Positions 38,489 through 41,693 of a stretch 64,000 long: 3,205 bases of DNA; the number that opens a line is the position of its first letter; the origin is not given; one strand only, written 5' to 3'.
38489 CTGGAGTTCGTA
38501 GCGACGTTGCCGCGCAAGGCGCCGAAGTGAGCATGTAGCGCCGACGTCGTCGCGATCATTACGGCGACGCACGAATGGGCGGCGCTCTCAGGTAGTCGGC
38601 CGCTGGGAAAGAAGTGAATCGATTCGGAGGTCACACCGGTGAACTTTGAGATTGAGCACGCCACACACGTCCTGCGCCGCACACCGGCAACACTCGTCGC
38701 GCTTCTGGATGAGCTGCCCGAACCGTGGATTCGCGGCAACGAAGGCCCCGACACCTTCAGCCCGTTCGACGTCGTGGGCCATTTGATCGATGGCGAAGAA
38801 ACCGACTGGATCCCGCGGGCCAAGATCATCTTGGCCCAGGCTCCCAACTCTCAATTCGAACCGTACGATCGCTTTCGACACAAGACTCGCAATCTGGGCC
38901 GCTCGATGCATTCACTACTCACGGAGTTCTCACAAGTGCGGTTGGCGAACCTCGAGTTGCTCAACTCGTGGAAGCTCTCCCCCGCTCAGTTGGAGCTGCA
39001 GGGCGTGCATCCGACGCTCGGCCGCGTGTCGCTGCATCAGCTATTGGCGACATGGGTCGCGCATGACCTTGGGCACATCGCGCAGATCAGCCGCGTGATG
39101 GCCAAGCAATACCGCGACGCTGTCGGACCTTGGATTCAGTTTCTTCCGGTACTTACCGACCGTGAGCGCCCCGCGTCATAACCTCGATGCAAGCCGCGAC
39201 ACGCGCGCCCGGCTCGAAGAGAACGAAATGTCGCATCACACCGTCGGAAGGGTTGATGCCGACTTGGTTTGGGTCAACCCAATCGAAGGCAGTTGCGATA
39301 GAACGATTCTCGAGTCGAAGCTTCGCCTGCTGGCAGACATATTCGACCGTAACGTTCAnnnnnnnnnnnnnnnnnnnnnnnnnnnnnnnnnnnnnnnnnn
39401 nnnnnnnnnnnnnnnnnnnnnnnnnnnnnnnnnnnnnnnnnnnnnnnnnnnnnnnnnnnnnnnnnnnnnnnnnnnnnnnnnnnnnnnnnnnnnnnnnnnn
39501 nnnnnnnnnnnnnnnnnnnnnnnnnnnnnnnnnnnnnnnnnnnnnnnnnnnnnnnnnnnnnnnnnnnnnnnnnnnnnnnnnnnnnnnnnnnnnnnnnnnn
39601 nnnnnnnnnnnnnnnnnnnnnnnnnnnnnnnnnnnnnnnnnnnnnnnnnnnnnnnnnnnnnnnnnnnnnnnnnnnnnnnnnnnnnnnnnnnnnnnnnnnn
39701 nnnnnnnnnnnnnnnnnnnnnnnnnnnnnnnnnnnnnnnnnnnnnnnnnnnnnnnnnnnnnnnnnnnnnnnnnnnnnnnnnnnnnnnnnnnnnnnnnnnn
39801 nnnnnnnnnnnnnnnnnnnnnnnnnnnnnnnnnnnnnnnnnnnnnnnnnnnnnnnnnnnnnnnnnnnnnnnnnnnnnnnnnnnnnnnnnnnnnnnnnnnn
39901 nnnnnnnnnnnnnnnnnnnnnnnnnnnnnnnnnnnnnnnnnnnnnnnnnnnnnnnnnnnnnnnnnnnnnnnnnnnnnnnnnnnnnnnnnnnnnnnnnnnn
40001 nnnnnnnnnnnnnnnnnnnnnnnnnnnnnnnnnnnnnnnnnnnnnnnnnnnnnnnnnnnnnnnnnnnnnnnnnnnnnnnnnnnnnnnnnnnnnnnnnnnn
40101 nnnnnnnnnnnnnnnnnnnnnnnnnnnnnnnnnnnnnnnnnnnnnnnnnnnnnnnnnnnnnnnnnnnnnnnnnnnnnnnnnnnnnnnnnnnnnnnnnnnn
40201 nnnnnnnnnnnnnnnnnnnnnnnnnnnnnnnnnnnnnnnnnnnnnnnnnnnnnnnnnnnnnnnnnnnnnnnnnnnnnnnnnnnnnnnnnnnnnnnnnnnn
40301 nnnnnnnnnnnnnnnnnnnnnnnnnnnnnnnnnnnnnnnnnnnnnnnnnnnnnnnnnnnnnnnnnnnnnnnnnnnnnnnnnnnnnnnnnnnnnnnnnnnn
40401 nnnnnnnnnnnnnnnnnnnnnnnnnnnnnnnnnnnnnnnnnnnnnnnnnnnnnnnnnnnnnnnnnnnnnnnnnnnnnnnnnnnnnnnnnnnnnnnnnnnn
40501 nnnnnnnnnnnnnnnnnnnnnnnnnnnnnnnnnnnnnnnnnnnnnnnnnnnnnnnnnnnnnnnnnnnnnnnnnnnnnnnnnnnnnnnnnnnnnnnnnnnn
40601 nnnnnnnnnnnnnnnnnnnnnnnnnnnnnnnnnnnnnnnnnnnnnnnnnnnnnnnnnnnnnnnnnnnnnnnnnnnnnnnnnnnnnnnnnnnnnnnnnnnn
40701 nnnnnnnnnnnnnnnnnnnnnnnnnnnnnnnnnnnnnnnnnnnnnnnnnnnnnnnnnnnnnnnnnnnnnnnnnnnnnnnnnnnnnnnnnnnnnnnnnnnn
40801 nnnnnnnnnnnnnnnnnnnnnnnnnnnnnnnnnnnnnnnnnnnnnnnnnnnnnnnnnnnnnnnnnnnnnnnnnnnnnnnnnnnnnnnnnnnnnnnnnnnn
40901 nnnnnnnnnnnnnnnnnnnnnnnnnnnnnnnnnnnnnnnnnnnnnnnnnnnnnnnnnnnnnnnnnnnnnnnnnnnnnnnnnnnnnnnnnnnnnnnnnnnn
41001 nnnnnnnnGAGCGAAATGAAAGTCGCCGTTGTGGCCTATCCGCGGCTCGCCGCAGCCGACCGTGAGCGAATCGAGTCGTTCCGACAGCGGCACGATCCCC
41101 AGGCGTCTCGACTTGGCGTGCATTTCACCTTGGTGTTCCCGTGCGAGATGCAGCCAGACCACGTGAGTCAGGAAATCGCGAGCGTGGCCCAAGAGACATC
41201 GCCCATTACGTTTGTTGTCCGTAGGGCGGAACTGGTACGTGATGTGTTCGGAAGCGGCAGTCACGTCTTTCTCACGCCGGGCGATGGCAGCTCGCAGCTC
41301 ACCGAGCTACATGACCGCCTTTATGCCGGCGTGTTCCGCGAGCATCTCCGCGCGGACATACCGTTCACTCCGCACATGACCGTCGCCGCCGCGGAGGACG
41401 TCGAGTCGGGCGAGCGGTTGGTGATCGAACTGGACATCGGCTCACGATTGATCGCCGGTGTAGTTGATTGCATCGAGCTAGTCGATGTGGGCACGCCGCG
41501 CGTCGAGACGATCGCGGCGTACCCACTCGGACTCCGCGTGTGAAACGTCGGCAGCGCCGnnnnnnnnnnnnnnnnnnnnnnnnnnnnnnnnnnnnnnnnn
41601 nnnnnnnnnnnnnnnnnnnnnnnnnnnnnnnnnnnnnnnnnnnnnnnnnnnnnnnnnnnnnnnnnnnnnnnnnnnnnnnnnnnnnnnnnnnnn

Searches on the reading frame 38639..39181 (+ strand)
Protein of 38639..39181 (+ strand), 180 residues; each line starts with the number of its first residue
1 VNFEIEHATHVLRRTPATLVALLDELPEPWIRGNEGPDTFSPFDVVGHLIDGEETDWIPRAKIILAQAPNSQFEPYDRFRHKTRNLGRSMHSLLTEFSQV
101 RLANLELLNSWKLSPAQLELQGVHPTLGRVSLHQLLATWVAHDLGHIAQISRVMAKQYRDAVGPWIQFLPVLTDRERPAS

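Call 36: search_protein_families(library=pfam, proteins=[window:38639-39181:+], max_evalue=0.001)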
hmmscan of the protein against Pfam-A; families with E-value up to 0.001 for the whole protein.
window:38639-39181:+ (180 aa): 1 family
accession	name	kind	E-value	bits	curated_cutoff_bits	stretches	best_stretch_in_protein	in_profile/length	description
PF12867.12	DinB_2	-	8.4e-11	42.9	24.8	1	12-150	2-128/128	DinB superfamily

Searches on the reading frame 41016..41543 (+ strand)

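Call 36: search_protein_families(library=pfam, proteins=[window:41016-41543:+], max_evalue=0.001)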
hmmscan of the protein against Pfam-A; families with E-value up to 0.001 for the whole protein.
window:41016-41543:+ (175 aa): 2 families
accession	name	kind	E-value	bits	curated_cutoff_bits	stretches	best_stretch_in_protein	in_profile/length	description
PF13563.12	2_5_RNA_ligase2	-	3.5e-19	69.8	27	1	16-136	6-126/152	2'-5' RNA ligase superfamily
PF02834.22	LigT_PEase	-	4.5e-09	36.8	23.3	0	88-133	4-47/87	LigT like Phosphoesterase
